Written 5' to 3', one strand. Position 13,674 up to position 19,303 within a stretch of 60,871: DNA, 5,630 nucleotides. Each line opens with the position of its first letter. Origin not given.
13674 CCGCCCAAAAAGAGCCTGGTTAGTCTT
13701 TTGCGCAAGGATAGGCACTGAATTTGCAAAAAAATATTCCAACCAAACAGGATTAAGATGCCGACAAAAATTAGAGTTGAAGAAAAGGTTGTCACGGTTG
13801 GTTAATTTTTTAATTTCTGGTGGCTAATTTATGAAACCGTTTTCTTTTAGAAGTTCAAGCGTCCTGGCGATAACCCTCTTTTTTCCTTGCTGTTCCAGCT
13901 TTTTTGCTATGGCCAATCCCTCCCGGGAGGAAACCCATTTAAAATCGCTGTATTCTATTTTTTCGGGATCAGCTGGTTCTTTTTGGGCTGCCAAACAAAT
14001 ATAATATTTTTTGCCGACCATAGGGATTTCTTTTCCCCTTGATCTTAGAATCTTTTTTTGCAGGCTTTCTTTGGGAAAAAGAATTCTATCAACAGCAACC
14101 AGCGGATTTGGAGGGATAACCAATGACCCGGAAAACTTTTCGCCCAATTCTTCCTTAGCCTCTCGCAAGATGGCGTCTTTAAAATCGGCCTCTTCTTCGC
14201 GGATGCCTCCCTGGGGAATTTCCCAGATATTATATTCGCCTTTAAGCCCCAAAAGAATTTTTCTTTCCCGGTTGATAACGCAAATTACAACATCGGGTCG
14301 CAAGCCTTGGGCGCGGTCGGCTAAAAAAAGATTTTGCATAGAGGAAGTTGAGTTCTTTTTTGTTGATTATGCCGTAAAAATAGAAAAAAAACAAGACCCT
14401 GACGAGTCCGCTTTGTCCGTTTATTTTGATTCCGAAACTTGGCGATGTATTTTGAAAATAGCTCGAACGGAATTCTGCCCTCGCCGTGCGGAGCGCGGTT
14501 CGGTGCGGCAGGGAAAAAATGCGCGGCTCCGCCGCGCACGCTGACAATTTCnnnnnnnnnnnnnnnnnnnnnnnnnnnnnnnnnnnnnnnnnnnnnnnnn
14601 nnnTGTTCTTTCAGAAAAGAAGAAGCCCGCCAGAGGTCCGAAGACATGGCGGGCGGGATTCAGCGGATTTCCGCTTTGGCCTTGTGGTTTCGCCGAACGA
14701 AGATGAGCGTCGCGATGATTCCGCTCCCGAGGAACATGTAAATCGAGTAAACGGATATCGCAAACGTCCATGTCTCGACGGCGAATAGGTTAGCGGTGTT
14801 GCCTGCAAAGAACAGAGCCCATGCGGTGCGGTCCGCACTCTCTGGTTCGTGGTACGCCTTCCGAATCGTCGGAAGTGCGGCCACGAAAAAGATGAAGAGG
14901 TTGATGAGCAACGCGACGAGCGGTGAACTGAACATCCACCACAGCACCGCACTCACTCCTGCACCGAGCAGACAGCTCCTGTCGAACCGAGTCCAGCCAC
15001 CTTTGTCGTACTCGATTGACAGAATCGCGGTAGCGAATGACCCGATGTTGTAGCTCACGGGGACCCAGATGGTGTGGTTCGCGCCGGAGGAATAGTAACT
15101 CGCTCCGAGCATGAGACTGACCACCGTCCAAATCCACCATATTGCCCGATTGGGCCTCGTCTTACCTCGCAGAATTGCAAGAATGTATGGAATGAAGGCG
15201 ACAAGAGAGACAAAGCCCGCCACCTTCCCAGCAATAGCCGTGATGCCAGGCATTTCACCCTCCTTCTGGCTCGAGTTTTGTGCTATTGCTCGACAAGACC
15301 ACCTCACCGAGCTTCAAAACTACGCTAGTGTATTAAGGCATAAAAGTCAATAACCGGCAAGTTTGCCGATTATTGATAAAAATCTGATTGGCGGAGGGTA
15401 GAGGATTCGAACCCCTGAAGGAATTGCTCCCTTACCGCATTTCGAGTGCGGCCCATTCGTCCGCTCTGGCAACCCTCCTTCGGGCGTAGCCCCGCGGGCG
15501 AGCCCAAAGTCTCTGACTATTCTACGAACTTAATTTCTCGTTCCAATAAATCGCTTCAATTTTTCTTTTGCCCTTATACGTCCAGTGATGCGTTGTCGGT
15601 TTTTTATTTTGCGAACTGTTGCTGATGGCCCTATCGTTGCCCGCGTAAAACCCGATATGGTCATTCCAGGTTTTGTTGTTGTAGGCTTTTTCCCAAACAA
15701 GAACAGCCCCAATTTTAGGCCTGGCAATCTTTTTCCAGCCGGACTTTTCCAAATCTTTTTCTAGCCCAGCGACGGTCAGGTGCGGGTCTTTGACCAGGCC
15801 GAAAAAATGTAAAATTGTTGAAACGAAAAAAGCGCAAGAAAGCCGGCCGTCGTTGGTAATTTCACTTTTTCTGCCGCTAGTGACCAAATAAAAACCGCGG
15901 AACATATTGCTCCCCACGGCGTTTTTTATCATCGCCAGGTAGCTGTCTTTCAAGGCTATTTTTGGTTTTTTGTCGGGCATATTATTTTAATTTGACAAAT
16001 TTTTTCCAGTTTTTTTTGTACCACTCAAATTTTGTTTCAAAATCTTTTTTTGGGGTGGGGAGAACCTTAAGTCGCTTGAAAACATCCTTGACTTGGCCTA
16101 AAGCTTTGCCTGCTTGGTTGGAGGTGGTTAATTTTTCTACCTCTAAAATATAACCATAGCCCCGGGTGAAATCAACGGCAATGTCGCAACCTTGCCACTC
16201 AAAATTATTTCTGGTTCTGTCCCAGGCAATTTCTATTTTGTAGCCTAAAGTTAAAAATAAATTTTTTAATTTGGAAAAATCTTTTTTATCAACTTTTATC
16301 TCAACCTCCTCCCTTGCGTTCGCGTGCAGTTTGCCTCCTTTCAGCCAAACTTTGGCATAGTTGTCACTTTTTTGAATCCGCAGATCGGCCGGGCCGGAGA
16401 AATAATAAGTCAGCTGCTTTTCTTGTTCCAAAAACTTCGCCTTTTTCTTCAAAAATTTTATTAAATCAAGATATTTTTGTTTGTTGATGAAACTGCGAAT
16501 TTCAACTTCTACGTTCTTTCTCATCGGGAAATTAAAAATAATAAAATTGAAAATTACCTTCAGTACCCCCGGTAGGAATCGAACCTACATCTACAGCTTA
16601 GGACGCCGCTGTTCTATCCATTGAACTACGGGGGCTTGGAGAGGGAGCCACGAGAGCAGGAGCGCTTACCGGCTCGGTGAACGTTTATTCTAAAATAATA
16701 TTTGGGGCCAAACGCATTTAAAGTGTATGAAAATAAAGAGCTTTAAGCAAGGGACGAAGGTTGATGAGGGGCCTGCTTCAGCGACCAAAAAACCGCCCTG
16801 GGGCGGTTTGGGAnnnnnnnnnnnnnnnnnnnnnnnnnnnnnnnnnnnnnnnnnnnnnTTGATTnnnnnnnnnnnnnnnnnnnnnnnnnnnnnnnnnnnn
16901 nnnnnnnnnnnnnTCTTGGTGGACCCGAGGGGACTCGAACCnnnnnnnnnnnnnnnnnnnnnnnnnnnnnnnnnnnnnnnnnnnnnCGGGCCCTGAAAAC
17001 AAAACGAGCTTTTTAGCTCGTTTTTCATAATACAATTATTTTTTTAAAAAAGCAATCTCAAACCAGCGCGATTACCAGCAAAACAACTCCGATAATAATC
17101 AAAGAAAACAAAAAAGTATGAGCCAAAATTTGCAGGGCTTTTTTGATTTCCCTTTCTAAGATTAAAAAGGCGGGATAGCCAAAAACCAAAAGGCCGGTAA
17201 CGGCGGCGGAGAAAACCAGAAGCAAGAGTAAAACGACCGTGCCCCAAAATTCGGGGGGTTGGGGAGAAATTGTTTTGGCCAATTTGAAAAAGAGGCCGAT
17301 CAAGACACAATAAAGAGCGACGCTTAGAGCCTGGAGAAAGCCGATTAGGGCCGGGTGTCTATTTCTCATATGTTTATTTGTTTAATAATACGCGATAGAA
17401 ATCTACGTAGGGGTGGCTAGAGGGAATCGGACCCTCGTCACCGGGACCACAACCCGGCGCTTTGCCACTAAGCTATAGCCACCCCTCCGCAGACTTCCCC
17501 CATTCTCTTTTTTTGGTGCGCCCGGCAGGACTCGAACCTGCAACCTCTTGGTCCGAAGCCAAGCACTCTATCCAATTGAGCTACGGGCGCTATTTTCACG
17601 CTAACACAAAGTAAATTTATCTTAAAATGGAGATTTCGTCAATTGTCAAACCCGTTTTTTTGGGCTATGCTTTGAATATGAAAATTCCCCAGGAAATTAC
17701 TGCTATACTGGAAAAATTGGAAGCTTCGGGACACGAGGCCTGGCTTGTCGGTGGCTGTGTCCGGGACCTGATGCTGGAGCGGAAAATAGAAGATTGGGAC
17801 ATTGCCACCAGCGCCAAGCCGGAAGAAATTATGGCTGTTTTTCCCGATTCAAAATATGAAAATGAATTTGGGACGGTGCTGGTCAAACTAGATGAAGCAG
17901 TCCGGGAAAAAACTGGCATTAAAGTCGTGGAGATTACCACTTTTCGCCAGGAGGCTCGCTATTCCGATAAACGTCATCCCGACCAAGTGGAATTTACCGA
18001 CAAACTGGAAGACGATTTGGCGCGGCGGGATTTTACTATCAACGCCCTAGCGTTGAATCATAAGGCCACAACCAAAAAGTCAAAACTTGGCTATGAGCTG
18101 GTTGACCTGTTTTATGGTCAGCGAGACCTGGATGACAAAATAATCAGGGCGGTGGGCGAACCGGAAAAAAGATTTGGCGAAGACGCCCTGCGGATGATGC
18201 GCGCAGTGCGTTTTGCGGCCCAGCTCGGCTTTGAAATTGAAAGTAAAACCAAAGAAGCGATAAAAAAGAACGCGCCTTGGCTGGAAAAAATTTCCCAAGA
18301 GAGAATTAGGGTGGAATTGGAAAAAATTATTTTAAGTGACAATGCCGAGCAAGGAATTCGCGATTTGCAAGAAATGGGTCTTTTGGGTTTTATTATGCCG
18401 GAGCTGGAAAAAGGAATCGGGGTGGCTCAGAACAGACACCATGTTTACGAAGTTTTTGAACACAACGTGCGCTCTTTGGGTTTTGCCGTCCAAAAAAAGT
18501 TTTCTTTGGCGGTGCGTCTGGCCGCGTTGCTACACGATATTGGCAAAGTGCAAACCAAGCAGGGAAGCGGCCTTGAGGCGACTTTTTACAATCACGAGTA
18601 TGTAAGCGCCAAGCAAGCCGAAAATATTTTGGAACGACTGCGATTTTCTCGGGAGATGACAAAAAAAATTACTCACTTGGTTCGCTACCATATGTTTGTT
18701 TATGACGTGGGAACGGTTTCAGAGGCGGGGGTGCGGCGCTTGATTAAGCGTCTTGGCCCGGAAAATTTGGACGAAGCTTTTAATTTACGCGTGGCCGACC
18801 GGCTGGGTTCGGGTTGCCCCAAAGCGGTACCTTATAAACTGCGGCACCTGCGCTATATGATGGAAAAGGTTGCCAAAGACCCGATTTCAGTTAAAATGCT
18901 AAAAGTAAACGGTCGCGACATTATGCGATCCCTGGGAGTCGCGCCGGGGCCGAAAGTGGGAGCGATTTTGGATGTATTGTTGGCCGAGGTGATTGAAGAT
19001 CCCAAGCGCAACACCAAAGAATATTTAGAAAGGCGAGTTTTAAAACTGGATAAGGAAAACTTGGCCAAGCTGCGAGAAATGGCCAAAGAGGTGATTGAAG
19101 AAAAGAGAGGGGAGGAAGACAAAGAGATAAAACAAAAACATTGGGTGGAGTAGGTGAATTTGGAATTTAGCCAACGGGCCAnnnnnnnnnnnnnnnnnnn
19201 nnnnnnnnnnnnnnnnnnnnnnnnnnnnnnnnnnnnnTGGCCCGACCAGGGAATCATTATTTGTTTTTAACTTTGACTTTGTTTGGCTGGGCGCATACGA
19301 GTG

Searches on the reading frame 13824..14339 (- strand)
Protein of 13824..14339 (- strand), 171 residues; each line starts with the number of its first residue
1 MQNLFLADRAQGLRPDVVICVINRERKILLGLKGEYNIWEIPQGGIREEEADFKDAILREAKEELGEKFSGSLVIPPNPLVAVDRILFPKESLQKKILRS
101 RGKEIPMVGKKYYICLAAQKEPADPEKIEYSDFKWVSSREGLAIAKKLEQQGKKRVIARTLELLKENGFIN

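Call 99: search_protein_families(library=pfam, proteins=[window:13824-14339:-], max_evalue=0.001)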
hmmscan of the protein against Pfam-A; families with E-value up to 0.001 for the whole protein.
window:13824-14339:- (171 aa): 1 family
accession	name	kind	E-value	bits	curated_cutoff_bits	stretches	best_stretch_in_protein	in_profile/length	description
PF00293.34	NUDIX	-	2.8e-10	40.8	21.1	1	14-156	3-130/134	NUDIX domain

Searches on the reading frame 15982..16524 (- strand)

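Call 99: search_protein_families(library=pfam, proteins=[window:15982-16524:-], max_evalue=0.001)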
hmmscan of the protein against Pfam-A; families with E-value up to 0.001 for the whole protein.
window:15982-16524:- (180 aa): 1 family
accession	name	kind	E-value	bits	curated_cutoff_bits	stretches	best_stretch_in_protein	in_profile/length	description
PF01928.26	CYTH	-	9e-10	39.1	23.2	1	5-145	2-159/179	CYTH domain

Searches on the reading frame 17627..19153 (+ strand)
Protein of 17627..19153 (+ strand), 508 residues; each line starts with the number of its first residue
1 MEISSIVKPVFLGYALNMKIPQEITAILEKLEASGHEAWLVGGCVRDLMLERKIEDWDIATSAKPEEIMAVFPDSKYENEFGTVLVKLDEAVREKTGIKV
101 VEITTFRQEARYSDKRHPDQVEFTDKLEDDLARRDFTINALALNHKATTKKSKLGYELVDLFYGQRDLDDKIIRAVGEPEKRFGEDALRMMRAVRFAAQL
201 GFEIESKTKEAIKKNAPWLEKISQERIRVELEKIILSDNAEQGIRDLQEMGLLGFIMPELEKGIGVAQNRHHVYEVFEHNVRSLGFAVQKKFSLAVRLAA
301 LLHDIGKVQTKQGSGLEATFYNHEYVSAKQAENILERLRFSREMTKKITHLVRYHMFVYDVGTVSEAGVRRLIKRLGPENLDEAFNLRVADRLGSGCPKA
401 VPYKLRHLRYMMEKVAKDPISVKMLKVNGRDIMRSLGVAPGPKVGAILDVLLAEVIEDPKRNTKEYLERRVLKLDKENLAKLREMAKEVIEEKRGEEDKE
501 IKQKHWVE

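Call 57: search_protein_families(library=pfam, proteins=[window:17627-19153:+], max_evalue=0.00001)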
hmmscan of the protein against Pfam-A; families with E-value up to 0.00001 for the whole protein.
window:17627-19153:+ (508 aa): 4 families
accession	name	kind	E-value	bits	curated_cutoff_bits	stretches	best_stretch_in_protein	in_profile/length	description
PF01743.26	PolyA_pol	-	9.1e-34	117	23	1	38-174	1-126/126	Poly A polymerase head domain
PF12627.12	PolyA_pol_RNAbd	-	5.3e-22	77.8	22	1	201-261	1-61/64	Probable RNA and SrmB- binding site of polymerase A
PF01966.28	HD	-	4.4e-11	43.5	22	1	278-393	3-113/116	HD domain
PF13735.12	tRNA_NucTran2_2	-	1.3e-10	41.9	27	1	327-468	20-146/149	tRNA nucleotidyltransferase domain 2 putative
